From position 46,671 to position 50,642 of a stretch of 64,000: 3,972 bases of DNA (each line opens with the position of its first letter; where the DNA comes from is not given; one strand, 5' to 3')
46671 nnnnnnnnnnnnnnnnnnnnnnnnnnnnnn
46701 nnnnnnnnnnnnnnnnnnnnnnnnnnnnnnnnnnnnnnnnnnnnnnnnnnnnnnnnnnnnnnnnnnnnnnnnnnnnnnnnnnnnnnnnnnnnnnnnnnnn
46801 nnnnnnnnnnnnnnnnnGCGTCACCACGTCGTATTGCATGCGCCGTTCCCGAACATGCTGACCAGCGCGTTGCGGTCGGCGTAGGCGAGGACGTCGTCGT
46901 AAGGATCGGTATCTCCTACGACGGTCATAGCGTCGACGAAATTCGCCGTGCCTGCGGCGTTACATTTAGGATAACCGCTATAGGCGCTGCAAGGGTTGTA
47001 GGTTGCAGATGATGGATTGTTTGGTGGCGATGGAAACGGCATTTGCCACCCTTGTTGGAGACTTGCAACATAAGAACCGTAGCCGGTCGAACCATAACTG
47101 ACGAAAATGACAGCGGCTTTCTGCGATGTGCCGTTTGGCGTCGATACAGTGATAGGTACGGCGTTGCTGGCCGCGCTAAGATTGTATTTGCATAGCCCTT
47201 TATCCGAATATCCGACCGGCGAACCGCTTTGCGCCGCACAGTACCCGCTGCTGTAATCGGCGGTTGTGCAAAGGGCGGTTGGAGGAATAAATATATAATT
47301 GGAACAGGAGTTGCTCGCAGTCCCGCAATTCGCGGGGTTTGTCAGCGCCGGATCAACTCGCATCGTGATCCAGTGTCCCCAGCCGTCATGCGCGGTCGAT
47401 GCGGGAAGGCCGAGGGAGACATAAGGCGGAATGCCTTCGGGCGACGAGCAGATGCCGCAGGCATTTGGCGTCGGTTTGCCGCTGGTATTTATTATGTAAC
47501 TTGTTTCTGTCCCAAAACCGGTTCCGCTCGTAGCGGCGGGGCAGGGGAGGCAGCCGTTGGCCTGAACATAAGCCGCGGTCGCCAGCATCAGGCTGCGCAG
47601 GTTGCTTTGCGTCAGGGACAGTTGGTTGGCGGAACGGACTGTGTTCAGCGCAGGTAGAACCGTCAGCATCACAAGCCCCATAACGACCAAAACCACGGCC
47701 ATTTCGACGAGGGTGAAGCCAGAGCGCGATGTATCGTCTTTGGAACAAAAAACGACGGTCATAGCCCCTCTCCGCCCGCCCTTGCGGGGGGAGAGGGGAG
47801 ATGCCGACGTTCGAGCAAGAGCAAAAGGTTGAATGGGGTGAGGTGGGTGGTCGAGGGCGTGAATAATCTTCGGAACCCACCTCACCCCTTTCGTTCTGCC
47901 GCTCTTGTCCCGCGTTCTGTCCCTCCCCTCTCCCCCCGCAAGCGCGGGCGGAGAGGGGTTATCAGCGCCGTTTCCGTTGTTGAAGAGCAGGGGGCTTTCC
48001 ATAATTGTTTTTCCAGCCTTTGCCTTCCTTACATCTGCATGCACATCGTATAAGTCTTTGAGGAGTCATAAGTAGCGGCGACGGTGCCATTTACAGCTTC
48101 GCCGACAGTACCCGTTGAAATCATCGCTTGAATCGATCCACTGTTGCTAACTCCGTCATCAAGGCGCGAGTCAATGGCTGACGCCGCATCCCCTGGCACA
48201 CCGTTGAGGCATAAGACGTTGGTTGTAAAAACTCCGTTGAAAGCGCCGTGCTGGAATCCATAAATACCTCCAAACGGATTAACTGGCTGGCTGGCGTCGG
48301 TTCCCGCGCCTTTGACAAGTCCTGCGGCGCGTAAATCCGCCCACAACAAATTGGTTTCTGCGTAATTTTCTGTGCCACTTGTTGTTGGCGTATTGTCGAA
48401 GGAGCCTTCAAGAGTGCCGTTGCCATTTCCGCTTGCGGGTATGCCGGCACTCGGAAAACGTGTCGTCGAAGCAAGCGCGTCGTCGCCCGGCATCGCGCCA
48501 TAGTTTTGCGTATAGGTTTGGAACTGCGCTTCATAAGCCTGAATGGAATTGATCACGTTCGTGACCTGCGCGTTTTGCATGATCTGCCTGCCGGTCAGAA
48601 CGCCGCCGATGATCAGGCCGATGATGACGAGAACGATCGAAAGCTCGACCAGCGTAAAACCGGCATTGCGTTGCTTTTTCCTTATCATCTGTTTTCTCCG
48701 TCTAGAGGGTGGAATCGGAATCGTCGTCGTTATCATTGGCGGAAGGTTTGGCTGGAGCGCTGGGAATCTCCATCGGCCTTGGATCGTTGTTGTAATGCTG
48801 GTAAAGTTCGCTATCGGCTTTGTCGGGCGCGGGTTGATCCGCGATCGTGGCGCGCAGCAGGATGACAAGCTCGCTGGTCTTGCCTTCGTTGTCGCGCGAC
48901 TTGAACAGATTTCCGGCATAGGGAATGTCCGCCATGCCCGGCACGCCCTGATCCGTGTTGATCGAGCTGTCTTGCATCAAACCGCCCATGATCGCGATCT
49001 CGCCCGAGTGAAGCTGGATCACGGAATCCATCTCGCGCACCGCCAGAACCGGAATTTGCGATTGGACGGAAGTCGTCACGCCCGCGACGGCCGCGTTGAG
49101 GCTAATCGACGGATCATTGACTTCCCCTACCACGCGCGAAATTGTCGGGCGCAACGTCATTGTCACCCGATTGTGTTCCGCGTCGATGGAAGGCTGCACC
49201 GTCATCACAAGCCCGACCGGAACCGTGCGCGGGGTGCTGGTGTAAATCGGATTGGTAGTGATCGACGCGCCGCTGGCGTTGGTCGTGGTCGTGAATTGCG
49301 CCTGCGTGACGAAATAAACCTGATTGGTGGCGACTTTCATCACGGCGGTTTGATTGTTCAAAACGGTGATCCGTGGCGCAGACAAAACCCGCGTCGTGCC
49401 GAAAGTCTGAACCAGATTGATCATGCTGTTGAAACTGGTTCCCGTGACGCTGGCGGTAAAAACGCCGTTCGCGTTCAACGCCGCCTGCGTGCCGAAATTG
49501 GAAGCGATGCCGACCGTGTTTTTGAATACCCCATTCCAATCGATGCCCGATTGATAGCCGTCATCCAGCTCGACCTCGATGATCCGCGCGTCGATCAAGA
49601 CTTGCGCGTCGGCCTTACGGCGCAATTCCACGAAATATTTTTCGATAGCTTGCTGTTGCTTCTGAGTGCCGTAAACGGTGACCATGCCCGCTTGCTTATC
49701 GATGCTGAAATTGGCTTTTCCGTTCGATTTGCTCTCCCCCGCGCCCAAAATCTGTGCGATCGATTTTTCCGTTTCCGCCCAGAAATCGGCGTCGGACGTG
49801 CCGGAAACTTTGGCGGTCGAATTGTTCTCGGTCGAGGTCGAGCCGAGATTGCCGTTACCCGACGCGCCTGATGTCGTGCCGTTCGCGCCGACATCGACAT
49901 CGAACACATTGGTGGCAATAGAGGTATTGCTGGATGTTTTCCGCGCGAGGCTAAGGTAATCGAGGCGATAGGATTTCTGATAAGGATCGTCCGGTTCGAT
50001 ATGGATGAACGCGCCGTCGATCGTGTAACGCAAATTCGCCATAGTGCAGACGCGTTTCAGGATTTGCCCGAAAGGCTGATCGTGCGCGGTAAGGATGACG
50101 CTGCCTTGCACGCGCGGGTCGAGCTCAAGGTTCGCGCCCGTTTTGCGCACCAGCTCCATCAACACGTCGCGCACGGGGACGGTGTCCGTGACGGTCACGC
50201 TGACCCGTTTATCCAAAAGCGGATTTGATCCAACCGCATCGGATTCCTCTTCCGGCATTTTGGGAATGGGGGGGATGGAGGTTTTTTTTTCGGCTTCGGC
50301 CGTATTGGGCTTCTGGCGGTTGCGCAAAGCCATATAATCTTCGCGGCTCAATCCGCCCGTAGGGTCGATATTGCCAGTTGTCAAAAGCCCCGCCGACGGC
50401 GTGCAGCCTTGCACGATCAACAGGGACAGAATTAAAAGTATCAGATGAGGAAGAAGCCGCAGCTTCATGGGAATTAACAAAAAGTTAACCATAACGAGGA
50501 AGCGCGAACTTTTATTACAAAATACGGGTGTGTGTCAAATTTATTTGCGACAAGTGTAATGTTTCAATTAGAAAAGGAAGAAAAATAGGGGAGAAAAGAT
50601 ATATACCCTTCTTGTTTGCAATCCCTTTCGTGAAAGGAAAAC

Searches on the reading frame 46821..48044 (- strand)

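Call 18: search_protein_families(library=pfam, proteins=[window:46821-48044:-], max_evalue=0.00001)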
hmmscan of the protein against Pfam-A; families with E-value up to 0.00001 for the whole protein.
window:46821-48044:- (407 aa): 1 family
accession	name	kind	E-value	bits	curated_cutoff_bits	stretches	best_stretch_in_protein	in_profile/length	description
PF07963.17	N_methyl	-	5.5e-06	26.2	21.2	1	106-129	3-26/27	Prokaryotic N-terminal methylation motif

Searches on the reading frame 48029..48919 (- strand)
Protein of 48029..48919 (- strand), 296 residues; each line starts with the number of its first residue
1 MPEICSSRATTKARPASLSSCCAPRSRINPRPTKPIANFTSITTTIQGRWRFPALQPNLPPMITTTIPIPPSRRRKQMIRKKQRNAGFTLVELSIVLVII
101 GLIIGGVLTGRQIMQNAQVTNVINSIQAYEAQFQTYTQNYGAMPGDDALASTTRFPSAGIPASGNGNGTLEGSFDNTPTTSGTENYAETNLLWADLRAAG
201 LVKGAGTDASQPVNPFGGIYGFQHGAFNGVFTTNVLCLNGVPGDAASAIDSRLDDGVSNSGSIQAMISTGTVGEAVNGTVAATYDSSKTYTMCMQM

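Call 18: search_protein_families(library=pfam, proteins=[window:48029-48919:-], max_evalue=0.00001)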
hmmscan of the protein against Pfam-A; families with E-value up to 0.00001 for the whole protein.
window:48029-48919:- (296 aa): 1 family
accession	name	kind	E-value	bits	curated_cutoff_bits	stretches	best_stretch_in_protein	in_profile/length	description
PF07963.17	N_methyl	-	7.6e-07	28.9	21.2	1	83-108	2-27/27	Prokaryotic N-terminal methylation motif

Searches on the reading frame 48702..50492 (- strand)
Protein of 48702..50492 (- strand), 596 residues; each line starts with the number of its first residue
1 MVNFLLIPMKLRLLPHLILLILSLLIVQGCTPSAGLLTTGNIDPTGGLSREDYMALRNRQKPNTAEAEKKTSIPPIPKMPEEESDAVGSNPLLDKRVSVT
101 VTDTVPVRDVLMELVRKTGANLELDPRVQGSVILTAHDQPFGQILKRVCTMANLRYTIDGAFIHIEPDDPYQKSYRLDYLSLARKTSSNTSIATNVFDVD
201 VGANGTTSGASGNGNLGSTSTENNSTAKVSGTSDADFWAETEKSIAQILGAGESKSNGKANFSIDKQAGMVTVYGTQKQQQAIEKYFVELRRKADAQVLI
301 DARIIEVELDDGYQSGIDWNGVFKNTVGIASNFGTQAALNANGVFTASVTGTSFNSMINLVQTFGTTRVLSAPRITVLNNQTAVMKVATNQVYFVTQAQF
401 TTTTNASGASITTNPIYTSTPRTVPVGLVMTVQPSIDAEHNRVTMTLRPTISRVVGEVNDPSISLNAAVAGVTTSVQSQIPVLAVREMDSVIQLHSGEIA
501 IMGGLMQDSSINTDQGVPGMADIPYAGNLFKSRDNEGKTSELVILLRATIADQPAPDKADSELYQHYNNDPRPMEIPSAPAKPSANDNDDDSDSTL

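Call 19: search_protein_families(library=pfam, proteins=[window:48702-50492:-], max_evalue=0.00001)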
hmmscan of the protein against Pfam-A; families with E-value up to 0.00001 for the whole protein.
window:48702-50492:- (596 aa): 2 families
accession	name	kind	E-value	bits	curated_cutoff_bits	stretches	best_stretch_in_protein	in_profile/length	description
PF00263.26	Secretin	-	2.1e-32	112.5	27.5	1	362-551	3-168/169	Bacterial type II and III secretion system protein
PF07655.18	Secretin_N_2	-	9.4e-09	36.1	23.4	1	174-255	3-83/91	Secretin N-terminal domain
